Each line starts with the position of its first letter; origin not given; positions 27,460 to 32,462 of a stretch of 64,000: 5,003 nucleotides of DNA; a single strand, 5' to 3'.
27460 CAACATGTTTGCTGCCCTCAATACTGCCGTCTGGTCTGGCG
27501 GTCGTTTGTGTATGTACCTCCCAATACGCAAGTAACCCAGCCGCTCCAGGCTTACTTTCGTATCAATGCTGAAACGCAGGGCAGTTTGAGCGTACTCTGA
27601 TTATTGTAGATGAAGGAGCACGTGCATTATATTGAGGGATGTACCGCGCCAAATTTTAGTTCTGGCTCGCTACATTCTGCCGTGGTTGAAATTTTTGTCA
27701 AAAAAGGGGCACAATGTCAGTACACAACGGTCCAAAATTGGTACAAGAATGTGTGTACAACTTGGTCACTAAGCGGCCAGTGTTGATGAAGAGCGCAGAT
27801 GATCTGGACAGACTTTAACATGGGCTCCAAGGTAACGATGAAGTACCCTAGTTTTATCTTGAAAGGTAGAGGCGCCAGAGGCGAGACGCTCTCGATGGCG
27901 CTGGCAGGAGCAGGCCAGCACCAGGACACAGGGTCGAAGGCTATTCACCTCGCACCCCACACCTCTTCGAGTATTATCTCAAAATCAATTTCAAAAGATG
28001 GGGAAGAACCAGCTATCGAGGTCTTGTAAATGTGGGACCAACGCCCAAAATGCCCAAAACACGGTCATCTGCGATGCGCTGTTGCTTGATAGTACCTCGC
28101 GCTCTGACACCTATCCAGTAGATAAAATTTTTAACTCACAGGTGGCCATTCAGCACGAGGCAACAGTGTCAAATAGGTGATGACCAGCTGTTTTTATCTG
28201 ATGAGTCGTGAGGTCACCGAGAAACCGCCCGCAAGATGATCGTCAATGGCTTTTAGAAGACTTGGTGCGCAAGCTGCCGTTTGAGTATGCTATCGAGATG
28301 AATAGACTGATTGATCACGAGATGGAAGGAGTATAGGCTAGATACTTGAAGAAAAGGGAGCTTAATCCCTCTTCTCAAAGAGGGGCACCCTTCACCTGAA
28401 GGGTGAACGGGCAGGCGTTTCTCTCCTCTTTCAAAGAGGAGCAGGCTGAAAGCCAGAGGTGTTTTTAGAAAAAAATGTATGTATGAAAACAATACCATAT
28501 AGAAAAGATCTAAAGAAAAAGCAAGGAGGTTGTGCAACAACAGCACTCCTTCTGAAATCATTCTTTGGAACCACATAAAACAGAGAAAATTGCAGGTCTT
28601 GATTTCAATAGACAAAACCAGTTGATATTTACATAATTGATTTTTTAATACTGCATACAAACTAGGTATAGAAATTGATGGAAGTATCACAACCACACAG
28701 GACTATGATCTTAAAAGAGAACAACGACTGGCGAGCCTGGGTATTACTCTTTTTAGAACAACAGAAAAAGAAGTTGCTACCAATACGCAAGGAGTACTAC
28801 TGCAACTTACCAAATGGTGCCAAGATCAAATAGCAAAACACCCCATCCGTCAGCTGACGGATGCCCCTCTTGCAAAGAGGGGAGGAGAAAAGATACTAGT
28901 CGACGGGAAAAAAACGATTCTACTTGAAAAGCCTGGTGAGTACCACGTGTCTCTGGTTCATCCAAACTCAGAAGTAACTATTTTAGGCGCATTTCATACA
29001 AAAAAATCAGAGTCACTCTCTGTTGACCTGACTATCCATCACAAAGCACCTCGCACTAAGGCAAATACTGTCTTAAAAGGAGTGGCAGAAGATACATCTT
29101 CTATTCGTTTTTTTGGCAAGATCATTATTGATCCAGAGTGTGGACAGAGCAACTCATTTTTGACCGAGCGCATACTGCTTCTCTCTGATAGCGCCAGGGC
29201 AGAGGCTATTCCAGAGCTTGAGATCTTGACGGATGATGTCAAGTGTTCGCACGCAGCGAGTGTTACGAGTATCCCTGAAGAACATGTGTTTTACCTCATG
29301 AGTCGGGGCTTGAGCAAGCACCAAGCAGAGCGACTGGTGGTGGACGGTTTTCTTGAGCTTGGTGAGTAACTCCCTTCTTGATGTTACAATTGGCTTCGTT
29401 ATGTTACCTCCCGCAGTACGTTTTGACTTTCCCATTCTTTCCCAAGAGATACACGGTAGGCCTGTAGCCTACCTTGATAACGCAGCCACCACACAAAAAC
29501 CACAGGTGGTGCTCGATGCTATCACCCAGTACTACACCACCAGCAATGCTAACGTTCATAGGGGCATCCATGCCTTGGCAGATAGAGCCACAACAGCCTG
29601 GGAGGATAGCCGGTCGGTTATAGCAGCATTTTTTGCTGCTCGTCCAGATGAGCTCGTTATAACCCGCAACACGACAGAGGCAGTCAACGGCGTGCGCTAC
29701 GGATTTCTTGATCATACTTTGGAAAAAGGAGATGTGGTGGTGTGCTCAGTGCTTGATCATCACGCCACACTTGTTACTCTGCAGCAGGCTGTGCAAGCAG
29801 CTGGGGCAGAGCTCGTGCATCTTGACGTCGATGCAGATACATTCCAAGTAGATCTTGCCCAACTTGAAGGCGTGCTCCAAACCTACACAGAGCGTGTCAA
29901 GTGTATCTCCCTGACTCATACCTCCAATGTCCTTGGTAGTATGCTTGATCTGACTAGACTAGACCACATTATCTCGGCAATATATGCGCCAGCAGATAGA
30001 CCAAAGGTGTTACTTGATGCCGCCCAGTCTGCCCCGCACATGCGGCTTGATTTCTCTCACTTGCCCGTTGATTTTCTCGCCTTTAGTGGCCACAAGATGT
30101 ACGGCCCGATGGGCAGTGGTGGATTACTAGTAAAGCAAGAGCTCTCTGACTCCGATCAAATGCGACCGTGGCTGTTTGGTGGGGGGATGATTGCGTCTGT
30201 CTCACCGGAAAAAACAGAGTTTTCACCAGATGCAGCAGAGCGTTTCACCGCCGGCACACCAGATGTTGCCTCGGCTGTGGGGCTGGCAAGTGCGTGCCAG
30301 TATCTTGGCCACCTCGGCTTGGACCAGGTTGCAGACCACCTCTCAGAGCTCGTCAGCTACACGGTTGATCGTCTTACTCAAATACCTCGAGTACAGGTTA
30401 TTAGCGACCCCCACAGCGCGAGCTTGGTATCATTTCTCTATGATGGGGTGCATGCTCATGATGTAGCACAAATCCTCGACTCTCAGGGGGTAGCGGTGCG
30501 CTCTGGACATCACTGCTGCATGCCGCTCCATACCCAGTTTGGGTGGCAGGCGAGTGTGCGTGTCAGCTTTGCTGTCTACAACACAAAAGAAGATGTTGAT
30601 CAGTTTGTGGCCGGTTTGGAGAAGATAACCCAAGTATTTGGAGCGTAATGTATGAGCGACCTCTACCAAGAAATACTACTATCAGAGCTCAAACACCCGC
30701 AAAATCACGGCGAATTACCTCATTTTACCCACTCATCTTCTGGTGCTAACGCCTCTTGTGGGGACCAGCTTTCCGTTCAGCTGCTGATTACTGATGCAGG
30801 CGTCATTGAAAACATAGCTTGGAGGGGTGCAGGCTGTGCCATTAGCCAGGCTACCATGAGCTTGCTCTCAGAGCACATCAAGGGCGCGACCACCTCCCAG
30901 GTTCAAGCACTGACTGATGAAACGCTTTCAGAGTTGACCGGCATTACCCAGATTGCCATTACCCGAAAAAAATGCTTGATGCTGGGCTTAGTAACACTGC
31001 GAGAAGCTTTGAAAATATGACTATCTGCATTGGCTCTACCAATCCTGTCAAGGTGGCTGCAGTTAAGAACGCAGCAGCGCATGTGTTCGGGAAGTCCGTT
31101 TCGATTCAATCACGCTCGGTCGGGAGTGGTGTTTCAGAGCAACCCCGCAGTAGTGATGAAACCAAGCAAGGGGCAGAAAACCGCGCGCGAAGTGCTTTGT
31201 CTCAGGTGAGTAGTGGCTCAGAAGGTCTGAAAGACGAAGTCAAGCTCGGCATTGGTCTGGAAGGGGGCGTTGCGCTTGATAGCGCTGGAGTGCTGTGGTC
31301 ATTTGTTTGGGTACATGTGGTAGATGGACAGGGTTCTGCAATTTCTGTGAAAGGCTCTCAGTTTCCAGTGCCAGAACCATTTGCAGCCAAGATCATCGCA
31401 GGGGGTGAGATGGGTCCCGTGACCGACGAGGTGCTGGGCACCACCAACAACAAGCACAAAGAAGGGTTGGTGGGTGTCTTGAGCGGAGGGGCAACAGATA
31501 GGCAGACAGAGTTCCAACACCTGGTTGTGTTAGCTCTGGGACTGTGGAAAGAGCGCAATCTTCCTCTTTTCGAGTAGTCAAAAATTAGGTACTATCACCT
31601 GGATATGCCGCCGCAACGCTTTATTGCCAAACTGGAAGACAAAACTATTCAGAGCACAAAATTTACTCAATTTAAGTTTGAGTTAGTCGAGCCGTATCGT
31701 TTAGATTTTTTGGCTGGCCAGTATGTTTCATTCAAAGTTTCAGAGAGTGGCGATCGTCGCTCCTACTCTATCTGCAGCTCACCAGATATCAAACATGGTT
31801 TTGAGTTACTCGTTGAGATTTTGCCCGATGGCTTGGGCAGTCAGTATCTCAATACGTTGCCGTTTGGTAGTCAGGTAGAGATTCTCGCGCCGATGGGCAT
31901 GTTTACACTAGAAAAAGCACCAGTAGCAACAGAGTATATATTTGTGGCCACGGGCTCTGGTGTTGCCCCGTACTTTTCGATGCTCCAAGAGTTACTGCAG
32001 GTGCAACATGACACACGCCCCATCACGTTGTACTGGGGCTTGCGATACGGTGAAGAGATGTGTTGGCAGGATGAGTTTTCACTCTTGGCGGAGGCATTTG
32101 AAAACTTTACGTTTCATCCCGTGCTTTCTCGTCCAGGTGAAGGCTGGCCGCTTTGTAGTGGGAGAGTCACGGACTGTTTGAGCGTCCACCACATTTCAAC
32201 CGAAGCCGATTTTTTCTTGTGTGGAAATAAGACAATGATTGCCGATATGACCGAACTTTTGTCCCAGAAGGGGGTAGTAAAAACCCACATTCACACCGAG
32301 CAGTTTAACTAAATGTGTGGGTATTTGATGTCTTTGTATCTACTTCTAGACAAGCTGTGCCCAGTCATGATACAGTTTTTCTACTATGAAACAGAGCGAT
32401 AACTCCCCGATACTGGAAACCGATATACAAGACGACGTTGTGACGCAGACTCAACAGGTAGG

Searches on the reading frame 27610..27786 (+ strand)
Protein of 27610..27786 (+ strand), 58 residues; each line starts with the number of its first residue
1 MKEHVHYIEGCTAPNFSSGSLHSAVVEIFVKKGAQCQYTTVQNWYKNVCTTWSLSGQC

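Call 6: search_protein_families(library=pfam, max_evalue=0.01, proteins=[window:27610-27786:+])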
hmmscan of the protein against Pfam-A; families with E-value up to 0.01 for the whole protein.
window:27610-27786:+ (58 aa): 1 family
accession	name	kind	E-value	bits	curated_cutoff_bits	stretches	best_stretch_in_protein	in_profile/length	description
PF01458.23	SUFBD_core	-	5.7e-11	42.8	27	1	3-51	22-67/232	SUF system FeS cluster assembly, SufBD core domain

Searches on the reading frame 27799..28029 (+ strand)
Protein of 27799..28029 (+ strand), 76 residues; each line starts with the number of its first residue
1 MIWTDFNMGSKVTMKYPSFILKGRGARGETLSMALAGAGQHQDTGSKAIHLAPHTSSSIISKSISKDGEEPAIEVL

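Call 6: search_protein_families(library=pfam, max_evalue=0.01, proteins=[window:27799-28029:+])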
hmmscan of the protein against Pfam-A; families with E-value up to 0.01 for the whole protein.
window:27799-28029:+ (76 aa): 1 family
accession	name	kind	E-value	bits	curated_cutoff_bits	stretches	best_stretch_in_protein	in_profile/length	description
PF01458.23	SUFBD_core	-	1.6e-18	67.5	27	1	2-68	81-147/232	SUF system FeS cluster assembly, SufBD core domain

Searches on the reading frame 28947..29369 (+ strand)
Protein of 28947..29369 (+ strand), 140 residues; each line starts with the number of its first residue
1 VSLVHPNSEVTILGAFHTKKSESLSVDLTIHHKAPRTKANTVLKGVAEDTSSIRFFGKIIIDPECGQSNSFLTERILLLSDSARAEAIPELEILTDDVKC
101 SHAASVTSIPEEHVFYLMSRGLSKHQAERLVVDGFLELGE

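Call 6: search_protein_families(library=pfam, max_evalue=0.01, proteins=[window:28947-29369:+])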
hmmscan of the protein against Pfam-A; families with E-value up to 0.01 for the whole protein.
window:28947-29369:+ (140 aa): 1 family
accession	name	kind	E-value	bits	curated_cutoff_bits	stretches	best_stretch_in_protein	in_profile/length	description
PF01458.23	SUFBD_core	-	1.3e-41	143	27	1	3-135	100-232/232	SUF system FeS cluster assembly, SufBD core domain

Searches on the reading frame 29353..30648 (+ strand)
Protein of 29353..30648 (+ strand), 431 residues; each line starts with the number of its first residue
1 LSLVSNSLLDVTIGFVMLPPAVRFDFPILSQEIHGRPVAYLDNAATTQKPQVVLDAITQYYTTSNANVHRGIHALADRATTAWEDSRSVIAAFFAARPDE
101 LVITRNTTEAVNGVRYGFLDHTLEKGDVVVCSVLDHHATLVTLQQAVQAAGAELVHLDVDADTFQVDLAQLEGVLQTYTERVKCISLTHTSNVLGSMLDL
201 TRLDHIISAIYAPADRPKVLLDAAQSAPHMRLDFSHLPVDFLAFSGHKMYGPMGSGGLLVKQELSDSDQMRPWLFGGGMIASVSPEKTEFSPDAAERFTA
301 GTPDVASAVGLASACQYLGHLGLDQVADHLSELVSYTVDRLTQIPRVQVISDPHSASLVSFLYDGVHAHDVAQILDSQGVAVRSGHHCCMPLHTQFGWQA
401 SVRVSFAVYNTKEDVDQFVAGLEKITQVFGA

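Call 5: find_related_loci(query=window:29353-30648:+, collection=genome_contigs, flank=10000)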
Query window:29353-30648:+ (431 aa) in genome_contigs; peptide patterns used: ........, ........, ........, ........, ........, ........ (x = any residue, [..] = any of these).
599 stretches matched a pattern (row limit reached: there are more); 551 encode a relative of the query (tblastn E <= 1e-3); the best 80 are kept; 80 distinct loci.
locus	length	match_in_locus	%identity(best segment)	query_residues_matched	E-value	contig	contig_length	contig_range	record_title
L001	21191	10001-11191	54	25-430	6e-142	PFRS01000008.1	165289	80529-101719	MAG: Candidatus Pacebacteria bacterium CG_4_9_14_0_2_um_filter_40_15 CG_4_9_14_0.2_um_filter_scaffold_8_c, whole genome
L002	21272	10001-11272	50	19-430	2e-139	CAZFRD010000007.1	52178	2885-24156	MAG TPA_asm: uncultured Pseudomonadales bacterium isolate SRP192515_co1_183 genome assembly, contig: NODE_448_length_521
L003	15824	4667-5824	52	38-430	1e-131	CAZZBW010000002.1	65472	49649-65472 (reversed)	MAG TPA_asm: uncultured Pseudomonadales bacterium isolate SRP192927_co7_727 genome assembly, contig: NODE_532_length_654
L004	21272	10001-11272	48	19-430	2e-134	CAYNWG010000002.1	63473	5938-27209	MAG TPA_asm: uncultured Pseudomonadales bacterium isolate SRP286056_co1_440 genome assembly, contig: NODE_424_length_634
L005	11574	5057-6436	44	15-430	4e-127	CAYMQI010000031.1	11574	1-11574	MAG TPA_asm: uncultured Pseudomonadales bacterium isolate SRP050083_co2_357 genome assembly, contig: NODE_4309_length_11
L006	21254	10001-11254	47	4-429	7e-120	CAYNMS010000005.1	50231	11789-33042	MAG TPA_asm: uncultured Pseudomonadales bacterium isolate SRP239054_co1_52 genome assembly, contig: NODE_375_length_5023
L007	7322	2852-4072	45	22-430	2e-119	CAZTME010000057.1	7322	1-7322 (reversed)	MAG TPA_asm: uncultured Pseudomonadales bacterium isolate SRP093185_co1_155 genome assembly, contig: NODE_7657_length_73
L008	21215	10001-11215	48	27-430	1e-119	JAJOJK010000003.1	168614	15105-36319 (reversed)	MAG: Candidatus Woesebacteria bacterium isolate S5C87 S5CNODE_11_length_168614_cov_4.725112, whole genome shotgun sequen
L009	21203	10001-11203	48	22-419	7e-119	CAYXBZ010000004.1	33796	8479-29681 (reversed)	MAG TPA_asm: uncultured Pseudomonadales bacterium isolate SRP241326_co2_10 genome assembly, contig: NODE_1966_length_337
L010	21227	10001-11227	44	22-431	3e-118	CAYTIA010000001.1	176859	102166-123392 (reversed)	MAG TPA_asm: uncultured Pseudomonadales bacterium isolate SRP241326_co1_68 genome assembly, contig: NODE_117_length_1768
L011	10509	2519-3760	47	22-429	7e-116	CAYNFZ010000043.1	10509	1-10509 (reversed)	MAG TPA_asm: uncultured Pseudomonadales bacterium isolate SRP214966_co4_92 genome assembly, contig: NODE_6880_length_105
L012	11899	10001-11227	45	22-429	3e-111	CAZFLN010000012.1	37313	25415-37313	MAG TPA_asm: uncultured Pseudomonadales bacterium isolate SRP344714_co1_414 genome assembly, contig: NODE_2259_length_37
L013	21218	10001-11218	46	26-430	1e-108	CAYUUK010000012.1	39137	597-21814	MAG TPA_asm: uncultured Pseudomonadales bacterium isolate SRP141376_co5_90 genome assembly, contig: NODE_2297_length_391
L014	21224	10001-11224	46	21-429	6e-108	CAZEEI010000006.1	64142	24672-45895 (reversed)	MAG TPA_asm: uncultured Pseudomonadales bacterium isolate SRP192927_co7_719 genome assembly, contig: NODE_558_length_641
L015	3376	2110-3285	42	22-425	5e-108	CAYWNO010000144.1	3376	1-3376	MAG TPA_asm: uncultured Methanosarcinales archaeon isolate SRP178908_co1_9 genome assembly, contig: NODE_28942_length_33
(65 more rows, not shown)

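Call 6: search_protein_families(library=pfam, max_evalue=0.01, proteins=[window:29353-30648:+])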
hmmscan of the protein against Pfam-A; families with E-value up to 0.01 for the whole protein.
window:29353-30648:+ (431 aa): 3 families
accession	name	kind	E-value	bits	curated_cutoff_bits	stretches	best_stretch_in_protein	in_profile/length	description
PF00266.25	Aminotran_5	-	2.3e-109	366.2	21.5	1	40-418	2-371/371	Aminotransferase class-V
PF01041.23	DegT_DnrJ_EryC1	-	1.3e-05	25.1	19.8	1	122-228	60-151/360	DegT/DnrJ/EryC1/StrS aminotransferase family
PF01212.27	Beta_elim_lyase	-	0.00083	19.2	27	1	121-224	67-170/288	Beta-eliminating lyase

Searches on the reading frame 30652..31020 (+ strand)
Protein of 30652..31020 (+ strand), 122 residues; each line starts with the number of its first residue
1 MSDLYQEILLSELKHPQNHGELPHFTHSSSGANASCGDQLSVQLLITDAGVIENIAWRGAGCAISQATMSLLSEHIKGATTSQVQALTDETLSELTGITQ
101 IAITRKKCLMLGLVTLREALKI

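Call 6: search_protein_families(library=pfam, max_evalue=0.01, proteins=[window:30652-31020:+])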
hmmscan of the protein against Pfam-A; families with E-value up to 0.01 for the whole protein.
window:30652-31020:+ (122 aa): 1 family
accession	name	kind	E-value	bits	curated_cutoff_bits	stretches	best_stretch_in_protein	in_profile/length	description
PF01592.21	NifU_N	-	1.1e-16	61.5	22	1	5-121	2-118/127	NifU-like N terminal domain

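Call 11: find_encoding_contigs(protein=window:30652-31020:+, flank=10000, max_places=10)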
Protein window:30652-31020:+ (122 aa): 4 contigs read that carry it; 4 places shown.
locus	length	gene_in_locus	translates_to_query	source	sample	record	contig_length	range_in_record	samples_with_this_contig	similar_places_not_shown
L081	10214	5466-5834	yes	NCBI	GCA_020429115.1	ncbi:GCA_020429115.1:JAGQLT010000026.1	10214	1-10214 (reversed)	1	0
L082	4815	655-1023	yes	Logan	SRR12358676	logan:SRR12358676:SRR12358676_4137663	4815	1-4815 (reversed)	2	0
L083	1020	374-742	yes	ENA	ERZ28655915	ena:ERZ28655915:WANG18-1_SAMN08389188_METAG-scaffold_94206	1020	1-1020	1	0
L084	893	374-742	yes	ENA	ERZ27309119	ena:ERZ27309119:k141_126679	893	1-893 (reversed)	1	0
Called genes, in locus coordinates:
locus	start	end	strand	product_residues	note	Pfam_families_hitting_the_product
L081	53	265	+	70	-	-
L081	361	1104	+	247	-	PF02463:SMC_N (faint), PF00005:ABC_tran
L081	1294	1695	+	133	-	-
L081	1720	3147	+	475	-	PF19295:SufBD_N, PF01458:SUFBD_core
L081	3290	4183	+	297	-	PF04480:DUF559, PF18741:MTES_1575 (weak), PF01458:SUFBD_core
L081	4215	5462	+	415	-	PF00266:Aminotran_5, PF01041:DegT_DnrJ_EryC1 (weak)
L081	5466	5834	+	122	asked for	PF01592:NifU_N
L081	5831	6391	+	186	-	PF01931:NTPase_I-T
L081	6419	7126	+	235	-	PF00970:FAD_binding_6, PF08030:NAD_binding_6 (faint), PF00175:NAD_binding_1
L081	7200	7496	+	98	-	PF13459:Fer4_15, PF13370:Fer4_13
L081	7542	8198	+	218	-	PF13462:Thioredoxin_4, PF01323:DSBA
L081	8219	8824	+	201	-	-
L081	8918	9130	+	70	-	-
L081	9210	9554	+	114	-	PF01883:FeS_assembly_P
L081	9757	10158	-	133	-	-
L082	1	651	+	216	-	?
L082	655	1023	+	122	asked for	PF01592:NifU_N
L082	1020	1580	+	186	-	PF01931:NTPase_I-T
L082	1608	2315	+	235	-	PF00970:FAD_binding_6, PF08030:NAD_binding_6 (faint), PF00175:NAD_binding_1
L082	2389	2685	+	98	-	PF13459:Fer4_15, PF13370:Fer4_13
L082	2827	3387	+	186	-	PF13462:Thioredoxin_4, PF01323:DSBA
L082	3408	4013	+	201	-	-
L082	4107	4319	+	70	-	-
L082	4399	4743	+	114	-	PF01883:FeS_assembly_P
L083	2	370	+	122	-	?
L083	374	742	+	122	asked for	PF01592:NifU_N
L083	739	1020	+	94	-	?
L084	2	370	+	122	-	?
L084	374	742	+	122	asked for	PF01592:NifU_N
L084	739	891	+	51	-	?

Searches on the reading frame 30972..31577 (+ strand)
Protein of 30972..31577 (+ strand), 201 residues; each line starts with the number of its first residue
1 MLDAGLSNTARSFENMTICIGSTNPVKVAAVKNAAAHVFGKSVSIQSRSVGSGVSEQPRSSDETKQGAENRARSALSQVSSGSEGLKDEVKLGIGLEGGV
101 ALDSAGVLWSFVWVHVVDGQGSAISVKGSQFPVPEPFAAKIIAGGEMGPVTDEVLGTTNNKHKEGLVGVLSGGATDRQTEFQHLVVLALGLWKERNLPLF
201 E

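Call 35: search_protein_families(library=pfam, max_evalue=0.01, proteins=[window:30972-31577:+])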
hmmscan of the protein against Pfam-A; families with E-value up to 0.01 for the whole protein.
window:30972-31577:+ (201 aa): 1 family
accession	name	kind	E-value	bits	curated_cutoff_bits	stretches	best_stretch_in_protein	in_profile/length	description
PF01931.24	NTPase_I-T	-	1.3e-41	142.6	25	1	21-190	1-159/162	Protein of unknown function DUF84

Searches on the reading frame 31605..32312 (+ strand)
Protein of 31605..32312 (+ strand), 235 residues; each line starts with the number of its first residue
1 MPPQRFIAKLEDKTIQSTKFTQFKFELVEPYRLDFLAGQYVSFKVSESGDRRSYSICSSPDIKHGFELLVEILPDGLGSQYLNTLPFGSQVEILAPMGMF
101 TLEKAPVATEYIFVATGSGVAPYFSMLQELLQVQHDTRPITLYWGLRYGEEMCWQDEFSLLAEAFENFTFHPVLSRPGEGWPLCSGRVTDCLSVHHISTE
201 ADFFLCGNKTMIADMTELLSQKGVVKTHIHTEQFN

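Call 35: search_protein_families(library=pfam, max_evalue=0.01, proteins=[window:31605-32312:+])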
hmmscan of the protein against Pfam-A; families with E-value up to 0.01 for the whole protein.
window:31605-32312:+ (235 aa): 3 families
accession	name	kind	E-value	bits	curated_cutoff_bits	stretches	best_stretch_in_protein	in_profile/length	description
PF00175.26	NAD_binding_1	-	2.9e-19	70.1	22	1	113-215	1-107/109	Oxidoreductase NAD-binding domain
PF00970.30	FAD_binding_6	-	1.3e-15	58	21.1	1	8-100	2-97/99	Oxidoreductase FAD-binding domain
PF08030.17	NAD_binding_6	-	1.9e-06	28.5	22.2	1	112-156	5-53/156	Ferric reductase NAD binding domain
